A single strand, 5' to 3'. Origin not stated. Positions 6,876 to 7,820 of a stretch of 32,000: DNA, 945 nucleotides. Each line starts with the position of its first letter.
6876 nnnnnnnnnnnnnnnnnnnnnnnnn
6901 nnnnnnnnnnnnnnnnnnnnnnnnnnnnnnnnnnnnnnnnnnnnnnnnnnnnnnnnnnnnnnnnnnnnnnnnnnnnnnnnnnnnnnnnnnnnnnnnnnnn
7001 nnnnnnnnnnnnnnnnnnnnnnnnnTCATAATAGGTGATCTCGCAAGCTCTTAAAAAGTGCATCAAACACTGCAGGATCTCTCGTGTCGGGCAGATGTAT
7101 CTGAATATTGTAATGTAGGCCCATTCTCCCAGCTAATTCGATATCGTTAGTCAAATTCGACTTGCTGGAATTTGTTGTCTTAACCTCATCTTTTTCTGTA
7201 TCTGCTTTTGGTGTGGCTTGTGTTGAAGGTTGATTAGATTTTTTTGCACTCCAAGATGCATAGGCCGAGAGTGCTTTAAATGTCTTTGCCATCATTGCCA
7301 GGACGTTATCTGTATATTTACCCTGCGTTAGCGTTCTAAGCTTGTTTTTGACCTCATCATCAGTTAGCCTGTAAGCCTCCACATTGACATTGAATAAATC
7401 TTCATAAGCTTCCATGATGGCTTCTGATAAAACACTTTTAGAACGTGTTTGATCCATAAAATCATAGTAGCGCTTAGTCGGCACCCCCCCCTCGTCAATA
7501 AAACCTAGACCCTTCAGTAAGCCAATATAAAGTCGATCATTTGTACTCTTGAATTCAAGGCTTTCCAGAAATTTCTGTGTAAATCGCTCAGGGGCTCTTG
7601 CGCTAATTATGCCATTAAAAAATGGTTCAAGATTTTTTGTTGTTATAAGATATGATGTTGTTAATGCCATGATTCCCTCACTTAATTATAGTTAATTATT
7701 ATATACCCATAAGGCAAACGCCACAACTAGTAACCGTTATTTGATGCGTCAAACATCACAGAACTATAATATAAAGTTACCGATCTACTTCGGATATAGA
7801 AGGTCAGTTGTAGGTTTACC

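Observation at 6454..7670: Overlapping DUF5343-like + Swt1-like HEPN gene pair: candidate uncharacterised RNA-targeting conflict module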

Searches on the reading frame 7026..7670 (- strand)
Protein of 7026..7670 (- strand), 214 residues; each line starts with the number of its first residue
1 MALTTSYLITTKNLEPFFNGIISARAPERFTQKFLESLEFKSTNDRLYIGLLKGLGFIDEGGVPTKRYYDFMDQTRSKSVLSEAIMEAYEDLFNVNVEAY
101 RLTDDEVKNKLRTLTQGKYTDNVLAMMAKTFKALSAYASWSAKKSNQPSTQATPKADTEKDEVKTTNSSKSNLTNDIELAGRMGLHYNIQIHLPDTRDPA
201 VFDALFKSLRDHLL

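Call 3: search_protein_families(library=pfam, proteins=[window:7026-7670:-], max_evalue=1)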
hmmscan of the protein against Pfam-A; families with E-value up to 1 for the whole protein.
window:7026-7670:- (214 aa): 3 families
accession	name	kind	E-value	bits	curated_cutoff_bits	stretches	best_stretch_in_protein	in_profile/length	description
PF17278.7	DUF5343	-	6.7e-45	153.2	27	1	6-144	1-139/140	Family of unknown function (DUF5343)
PF07799.17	DUF1643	-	0.044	14.3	22.5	1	72-170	30-126/134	Protein of unknown function (DUF1643)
PF05206.20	TRM13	-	0.19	11.7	26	1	113-175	147-208/257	Methyltransferase TRM13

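Call 4: search_protein_families(library=padloc, proteins=[window:7026-7670:-], max_evalue=1)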
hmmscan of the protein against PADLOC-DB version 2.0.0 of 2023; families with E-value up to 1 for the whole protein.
window:7026-7670:- (214 aa): 2 families
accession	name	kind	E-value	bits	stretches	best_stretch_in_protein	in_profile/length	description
PDLC04589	PDC-M34A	-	2e-78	261.5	1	1-213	1-207/208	-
PDLC04588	PDC-M34A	-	1.2e-38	131.1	1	3-213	57-258/260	-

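Call 5: search_protein_families(library=ncbifam, proteins=[window:7026-7670:-], max_evalue=1)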
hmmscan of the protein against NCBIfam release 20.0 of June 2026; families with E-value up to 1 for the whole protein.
window:7026-7670:- (214 aa): 1 family
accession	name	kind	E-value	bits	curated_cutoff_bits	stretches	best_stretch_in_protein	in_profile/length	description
NF048016.1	antoxin_DhiA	equivalog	0.086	13.3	200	1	108-152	64-109/160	type II toxin-antitoxin system antitoxin DhiA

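Call 19: find_homologous_proteins(query=window:7026-7670:-)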
Query window:7026-7670:- (214 aa): 1895 proteins with E <= 0.001 among 2027 candidates; the best 120 are listed.
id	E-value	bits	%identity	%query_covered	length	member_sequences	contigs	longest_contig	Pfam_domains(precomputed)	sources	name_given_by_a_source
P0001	4.7e-101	355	76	100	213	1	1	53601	PF17278.8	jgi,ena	-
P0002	1.4e-96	340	74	100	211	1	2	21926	PF17278.8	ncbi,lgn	-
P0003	4.3e-91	322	70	100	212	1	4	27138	PF17278.8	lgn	-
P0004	9.8e-90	318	66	100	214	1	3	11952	PF17278.8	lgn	-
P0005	2.3e-89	316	69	100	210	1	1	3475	PF17278.8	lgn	-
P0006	1.9e-88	313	66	100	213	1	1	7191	PF17278.8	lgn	-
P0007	5.8e-88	312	67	100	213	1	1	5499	PF17278.8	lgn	-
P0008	1.8e-87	310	66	100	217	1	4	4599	PF17278.8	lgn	-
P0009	3.3e-87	309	67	100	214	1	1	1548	PF17278.8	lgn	-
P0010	5.8e-87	309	65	100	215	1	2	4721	PF17278.8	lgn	-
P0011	2.8e-86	306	67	100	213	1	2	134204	PF17278.8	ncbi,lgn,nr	ncbi:MAG: hypothetical protein JWN28_401 [Candidatus Saccharibacteria bacterium]|nr:hypothetical pro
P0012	2.7e-84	300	63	100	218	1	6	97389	PF17278.8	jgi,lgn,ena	jgi:hypothetical protein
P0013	1.8e-83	297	66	100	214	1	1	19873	PF17278.8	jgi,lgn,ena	-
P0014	6.0e-83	296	66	100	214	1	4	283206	PF17278.8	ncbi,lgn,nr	ncbi:MAG TPA: DUF5343 domain-containing protein [Bacillota bacterium]|nr:DUF5343 domain-containing p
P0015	4.4e-82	293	65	100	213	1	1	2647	PF17278.8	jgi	jgi:hypothetical protein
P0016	4.4e-82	293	65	100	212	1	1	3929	PF17278.8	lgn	-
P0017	1.0e-80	288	63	100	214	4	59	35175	PF17278.8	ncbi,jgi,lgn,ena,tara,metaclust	tara:strand:- start:3689 stop:4333 length:645 start_codon:yes stop_codon:yes gene_type:complete|meta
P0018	2.1e-77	277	64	100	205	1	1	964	PF17278.8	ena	-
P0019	2.9e-77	277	63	100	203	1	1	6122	PF17278.8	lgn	-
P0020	8.5e-77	275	100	60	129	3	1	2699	PF17278.8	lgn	-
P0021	1.9e-76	274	61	100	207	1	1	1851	PF17278.8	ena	-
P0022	2.1e-76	274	62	100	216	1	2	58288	PF17278.8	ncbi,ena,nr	ncbi:MAG TPA: DUF5343 domain-containing protein [Candidatus Paceibacterota bacterium]|nr:DUF5343 dom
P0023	4.3e-76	273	62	100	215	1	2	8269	PF17278.8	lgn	-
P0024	5.2e-75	270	60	100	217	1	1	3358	PF17278.8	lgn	-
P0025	6.4e-75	269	60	100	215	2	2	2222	PF17278.8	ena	-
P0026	1.1e-74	269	61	100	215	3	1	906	PF17278.8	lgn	-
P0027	1.8e-74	268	60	100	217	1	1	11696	PF17278.8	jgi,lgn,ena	-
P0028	2.3e-74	268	60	100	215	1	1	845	PF17278.8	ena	-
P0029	2.6e-74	267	59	100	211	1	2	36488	PF17278.8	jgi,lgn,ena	-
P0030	2.6e-74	267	60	100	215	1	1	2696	PF17278.8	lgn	-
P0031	2.7e-74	267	59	100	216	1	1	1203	PF17278.8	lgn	-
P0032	4.0e-74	267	60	100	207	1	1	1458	PF17278.8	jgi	jgi:hypothetical protein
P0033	5.2e-74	266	61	100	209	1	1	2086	PF17278.8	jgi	jgi:hypothetical protein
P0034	5.5e-74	266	58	100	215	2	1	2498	PF17278.8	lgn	-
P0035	5.5e-74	266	61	100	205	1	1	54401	PF17278.8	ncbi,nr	ncbi:MAG: DUF5343 domain-containing protein [Candidatus Yanofskybacteria bacterium]|nr:DUF5343 domai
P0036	5.6e-74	266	61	100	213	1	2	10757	PF17278.8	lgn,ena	-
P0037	7.9e-74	266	60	100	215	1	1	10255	PF17278.8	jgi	jgi:hypothetical protein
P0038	8.6e-74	266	57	100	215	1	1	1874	PF17278.8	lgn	-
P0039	1.1e-73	265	60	100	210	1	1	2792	PF17278.8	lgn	-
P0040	1.3e-73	265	60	100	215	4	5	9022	PF17278.8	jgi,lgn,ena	jgi:predicted GTPase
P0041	1.7e-73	265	57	100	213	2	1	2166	PF17278.8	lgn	-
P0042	2.3e-73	264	61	100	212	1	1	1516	PF17278.8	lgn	-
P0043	2.3e-73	264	60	100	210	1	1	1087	PF17278.8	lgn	-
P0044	2.6e-73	264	63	100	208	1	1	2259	PF17278.8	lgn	-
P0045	2.8e-73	264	60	100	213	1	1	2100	PF17278.8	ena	-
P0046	2.8e-73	264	59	100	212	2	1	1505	PF17278.8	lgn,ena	-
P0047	5.0e-73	263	59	100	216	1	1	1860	PF17278.8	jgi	jgi:hypothetical protein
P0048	5.5e-73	263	60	100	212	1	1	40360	PF17278.8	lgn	-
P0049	9.0e-73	262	59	100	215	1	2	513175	PF17278.8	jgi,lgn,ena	-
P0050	1.2e-72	262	59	100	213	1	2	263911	PF17278.8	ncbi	-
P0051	1.5e-72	262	60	100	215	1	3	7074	PF17278.8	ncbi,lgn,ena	-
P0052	1.5e-72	262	58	100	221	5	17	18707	PF17278.8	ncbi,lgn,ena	-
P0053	1.6e-72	262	59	100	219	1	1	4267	PF17278.8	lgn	-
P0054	1.9e-72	261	58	100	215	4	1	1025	PF17278.8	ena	-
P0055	2.4e-72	261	60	100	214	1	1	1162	PF17278.8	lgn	-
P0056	2.6e-72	261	59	100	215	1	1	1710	PF17278.8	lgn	-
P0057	3.1e-72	261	59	100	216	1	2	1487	PF17278.8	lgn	-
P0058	3.4e-72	260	60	100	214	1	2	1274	PF17278.8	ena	-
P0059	3.8e-72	260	59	100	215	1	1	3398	PF17278.8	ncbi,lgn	-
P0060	4.1e-72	260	56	100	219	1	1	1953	PF17278.8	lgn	-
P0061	4.2e-72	260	57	100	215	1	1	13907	PF17278.8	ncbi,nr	ncbi:MAG: DUF5343 domain-containing protein [Patescibacteria group bacterium]|nr:DUF5343 domain-cont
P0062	4.5e-72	260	60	100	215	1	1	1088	PF17278.8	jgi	-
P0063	4.5e-72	260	61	100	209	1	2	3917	PF17278.8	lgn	-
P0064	4.7e-72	260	56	100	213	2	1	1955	PF17278.8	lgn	-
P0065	5.4e-72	260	58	100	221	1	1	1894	PF17278.8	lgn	-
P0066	5.7e-72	260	57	100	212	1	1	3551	PF17278.8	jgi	-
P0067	5.8e-72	260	59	100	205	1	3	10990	PF17278.8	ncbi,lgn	-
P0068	6.3e-72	260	58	100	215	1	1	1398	PF17278.8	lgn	-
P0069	6.9e-72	259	58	100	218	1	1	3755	PF17278.8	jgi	jgi:hypothetical protein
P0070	7.8e-72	259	58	100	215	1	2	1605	PF17278.8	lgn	-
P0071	8.1e-72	259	59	100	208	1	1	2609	PF17278.8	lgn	-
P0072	8.6e-72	259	57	100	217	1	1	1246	PF17278.8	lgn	-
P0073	8.8e-72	259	58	100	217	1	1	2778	PF17278.8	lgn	-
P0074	9.7e-72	259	57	100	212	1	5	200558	PF17278.8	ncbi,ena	-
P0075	9.9e-72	259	59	100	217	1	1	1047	PF17278.8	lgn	-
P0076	1.1e-71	259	59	100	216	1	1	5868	PF17278.8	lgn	-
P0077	1.1e-71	259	59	100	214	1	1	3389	PF17278.8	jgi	jgi:hypothetical protein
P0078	1.1e-71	259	56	100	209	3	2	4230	PF17278.8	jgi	jgi:Family of unknown function (DUF5343)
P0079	1.4e-71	258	59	100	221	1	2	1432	PF17278.8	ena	-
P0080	1.5e-71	258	58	100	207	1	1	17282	PF17278.8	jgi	-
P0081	1.5e-71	258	58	100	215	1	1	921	PF17278.8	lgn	-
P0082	1.5e-71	258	57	100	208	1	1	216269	PF17278.8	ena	-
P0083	1.6e-71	258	59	100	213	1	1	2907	PF17278.8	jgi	jgi:Family of unknown function (DUF5343)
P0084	1.8e-71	258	56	100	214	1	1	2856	PF17278.8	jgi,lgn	jgi:hypothetical protein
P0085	1.8e-71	258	58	100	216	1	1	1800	PF17278.8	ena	-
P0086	1.9e-71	258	58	100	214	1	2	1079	PF17278.8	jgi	-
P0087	2.0e-71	258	57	100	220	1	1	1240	PF17278.8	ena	-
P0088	2.0e-71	258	60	100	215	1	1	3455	PF17278.8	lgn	-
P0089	2.8e-71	257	58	100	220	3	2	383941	PF17278.8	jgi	-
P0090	2.8e-71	257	55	100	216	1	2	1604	PF17278.8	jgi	jgi:Family of unknown function (DUF5343)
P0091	3.4e-71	257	58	100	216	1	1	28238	PF17278.8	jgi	jgi:hypothetical protein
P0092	4.3e-71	257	57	100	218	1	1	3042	PF17278.8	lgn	-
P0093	4.6e-71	257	57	100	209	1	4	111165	PF17278.8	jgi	jgi:hypothetical protein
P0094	4.7e-71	257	57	100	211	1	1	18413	PF17278.8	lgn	-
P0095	4.7e-71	257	61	100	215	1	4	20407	PF17278.8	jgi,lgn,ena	jgi:hypothetical protein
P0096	4.9e-71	257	59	100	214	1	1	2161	PF17278.8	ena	-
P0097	5.1e-71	257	58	100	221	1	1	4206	PF17278.8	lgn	-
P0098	5.2e-71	257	58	100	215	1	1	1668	PF17278.8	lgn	-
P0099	5.3e-71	257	58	100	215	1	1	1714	PF17278.8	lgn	-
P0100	5.3e-71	257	58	100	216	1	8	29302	PF17278.8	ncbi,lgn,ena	-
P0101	5.4e-71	257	60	100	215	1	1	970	PF17278.8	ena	-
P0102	5.5e-71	257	60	100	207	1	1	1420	PF17278.8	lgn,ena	-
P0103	5.9e-71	256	59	100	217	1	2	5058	PF17278.8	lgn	-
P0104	5.9e-71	256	59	100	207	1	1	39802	PF17278.8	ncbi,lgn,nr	ncbi:MAG TPA: DUF5343 domain-containing protein [Verrucomicrobiae bacterium]|nr:DUF5343 domain-conta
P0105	6.0e-71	256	57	100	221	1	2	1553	PF17278.8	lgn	-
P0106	6.1e-71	256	59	100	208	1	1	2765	PF17278.8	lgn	-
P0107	6.7e-71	256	57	100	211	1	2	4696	PF17278.8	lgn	-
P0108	7.7e-71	256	58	100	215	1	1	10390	PF17278.8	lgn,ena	-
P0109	8.2e-71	256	57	100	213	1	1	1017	PF17278.8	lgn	-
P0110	1.1e-70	255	58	100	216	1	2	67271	PF17278.8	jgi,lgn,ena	jgi:hypothetical protein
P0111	1.2e-70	255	58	100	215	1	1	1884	PF17278.8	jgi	jgi:hypothetical protein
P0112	1.2e-70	255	58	100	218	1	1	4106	PF17278.8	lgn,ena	-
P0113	1.2e-70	255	60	100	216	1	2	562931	PF17278.8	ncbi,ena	-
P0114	1.3e-70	255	57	100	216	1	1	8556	PF17278.8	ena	-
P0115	1.4e-70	255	59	100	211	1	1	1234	PF17278.8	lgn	-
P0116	1.5e-70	255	58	100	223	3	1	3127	PF17278.8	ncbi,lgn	-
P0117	1.6e-70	255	60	100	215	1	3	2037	PF17278.8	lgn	-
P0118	1.8e-70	255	59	100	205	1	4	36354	PF17278.8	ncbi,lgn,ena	-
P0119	1.8e-70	255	58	100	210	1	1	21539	PF17278.8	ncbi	-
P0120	1.8e-70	255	59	100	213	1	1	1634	PF17278.8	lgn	-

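Call 25: find_related_loci(query=A1, collection=genome_contigs, flank=8000)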
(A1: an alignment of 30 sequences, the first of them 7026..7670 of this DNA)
Query A1 (214 aa) in genome_contigs; peptide patterns used: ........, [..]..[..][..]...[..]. (x = any residue, [..] = any of these).
372 stretches matched a pattern; 346 encode a relative of the query (tblastn E <= 1e-3); the best 80 are kept; 80 distinct loci.
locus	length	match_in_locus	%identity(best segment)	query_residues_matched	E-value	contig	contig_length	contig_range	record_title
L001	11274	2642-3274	74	1-214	2e-104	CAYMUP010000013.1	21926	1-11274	MAG TPA_asm: uncultured Candidatus Saccharibacteria bacterium isolate SRP286056_co1_462 genome assembly, contig: NODE_27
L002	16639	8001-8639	67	1-214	3e-93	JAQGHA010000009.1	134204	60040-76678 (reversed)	MAG: Candidatus Saccharibacteria bacterium isolate RYN_421 scaffold_1148643, whole genome shotgun sequence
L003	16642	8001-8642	66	1-214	6e-90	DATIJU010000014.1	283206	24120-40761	MAG TPA_asm: Bacillota bacterium isolate SMAG_U15699 k141_660939, whole genome shotgun sequence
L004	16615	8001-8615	61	1-214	8e-83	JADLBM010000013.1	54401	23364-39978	MAG: Candidatus Yanofskybacteria bacterium isolate SJ168 c_000000739376, whole genome shotgun sequence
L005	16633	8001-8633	60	1-214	3e-80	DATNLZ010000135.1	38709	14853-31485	MAG TPA_asm: Candidatus Dormiibacterota bacterium isolate SMAG_U11465 k141_441544, whole genome shotgun sequence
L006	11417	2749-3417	55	1-214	8e-79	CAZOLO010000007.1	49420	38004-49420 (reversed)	MAG TPA_asm: uncultured Candidatus Saccharibacteria bacterium isolate SRP118108_co5_556 genome assembly, contig: NODE_40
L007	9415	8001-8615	59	1-214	8e-79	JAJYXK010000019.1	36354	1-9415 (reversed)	MAG: bacterium isolate FK3.bin40 NODE_2168_length_36354_cov_3.588484, whole genome shotgun sequence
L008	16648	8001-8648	58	1-214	2e-78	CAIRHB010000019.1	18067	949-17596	Candidatus Adlerbacteria bacterium isolate I3b_bin-425 genome assembly, contig: bin-425:19/44, whole genome shotgun sequ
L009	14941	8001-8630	56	1-214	2e-78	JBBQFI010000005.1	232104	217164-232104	MAG: Chthoniobacterales bacterium isolate Co_metawrap_1036 Cmw_1036_k141_9570815_length_232104_cov_20.9825, whole genome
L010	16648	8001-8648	60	1-214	2e-78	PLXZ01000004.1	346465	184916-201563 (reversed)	MAG: Candidatus Taylorbacteria bacterium isolate palsa_1337 73.20120700_P3D.324_contig_17162, whole genome shotgun seque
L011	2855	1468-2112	60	1-214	4e-79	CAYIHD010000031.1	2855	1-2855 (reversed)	MAG TPA_asm: uncultured Candidatus Saccharibacteria bacterium isolate ERP119705_co22_421 genome assembly, contig: NODE_2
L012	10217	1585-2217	57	1-210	4e-77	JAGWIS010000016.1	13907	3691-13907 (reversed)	MAG: Patescibacteria group bacterium isolate REEB12 contig-150_5516, whole genome shotgun sequence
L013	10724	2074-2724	57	1-214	5e-77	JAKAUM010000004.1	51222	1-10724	MAG: bacterium isolate YP3.bin32 NODE_831_length_51222_cov_6.30561, whole genome shotgun sequence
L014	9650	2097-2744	57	1-214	7e-77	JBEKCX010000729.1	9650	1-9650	MAG: Terracidiphilus sp. isolate SPRUCE 16 SPRUCE_16_729, whole genome shotgun sequence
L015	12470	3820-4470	55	1-214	3e-76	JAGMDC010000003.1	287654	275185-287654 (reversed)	MAG: Candidatus Parcubacteria bacterium isolate RS_17_37 ZL495.bin.37.fa_3, whole genome shotgun sequence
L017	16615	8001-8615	55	1-214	8e-75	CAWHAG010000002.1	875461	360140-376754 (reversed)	MAG: Ignavibacteriota bacterium isolate MFD04408.bin.1.36 genome assembly, contig: contig_39761, whole genome shotgun se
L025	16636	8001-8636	56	1-214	4e-73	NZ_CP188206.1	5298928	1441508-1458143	Flavobacterium sp. 2 chromosome, complete genome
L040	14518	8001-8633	53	1-214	6e-69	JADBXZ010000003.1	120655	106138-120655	MAG: Bacteroidetes bacterium isolate M165S2SP1A01QC M165S2_3, whole genome shotgun sequence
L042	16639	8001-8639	52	1-214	3e-69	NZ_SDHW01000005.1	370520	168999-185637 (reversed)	Lacibacter luteus strain TTM-7 NODE_5_length_370520_cov_71, whole genome shotgun sequence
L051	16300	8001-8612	50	1-214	3e-67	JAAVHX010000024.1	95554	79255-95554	MAG: Clostridiales bacterium isolate Mgla_MAG_0-bin_14 c_000000089980, whole genome shotgun sequence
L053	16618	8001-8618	53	1-214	2e-67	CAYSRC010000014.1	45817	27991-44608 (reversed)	MAG TPA_asm: uncultured Oscillospiraceae bacterium isolate SRP287540_co2_247 genome assembly, contig: NODE_682_length_45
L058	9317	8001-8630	49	1-212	3e-66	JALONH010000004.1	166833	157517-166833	MAG: Cytophagaceae bacterium isolate Prado072 scaffold_28, whole genome shotgun sequence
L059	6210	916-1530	50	1-214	2e-66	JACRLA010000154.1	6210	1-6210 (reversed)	MAG: Chloroflexi bacterium isolate NC_groundwater_1869_Pr3_B-0.1um_52_15 SR2-18-B1_coassembly_4501, whole genome shotgun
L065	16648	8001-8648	62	1-214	7e-85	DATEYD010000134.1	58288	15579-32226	MAG TPA_asm: Candidatus Paceibacterota bacterium isolate SMAG_U8436 k141_595193, whole genome shotgun sequence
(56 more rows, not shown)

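Call 30: predict_structure(alignment_id=A1)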
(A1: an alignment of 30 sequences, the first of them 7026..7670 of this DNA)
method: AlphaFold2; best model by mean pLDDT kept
length: 214 residues; sequences in the alignment: 30
mean_pLDDT: 72.5   pTM: 0.57
mean pLDDT of the five models: 72.5, 70.7, 69.4, 69.2, 69.2
residues with pLDDT >= 90: 28; 70-90: 114; 50-70: 25; < 50: 47
segments of 3 or more residues with pLDDT < 50: 143-188
pLDDT, mean of each block of 10 residues (from residue 1): 57 83 86 86 83 90 92 89 90 86 90 86 88 89 41 32 32 44 47 62 74 62
secondary structure, 60 per line:
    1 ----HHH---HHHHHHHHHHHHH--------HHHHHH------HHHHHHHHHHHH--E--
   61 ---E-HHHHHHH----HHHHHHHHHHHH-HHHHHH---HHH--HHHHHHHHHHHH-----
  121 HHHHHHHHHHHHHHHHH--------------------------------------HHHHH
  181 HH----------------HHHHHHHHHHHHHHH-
elements in order: H11-23 H32-37 H44-55 H66-72 H77-88 H90-95 H104-115 H121-137 H176-182 H199-213
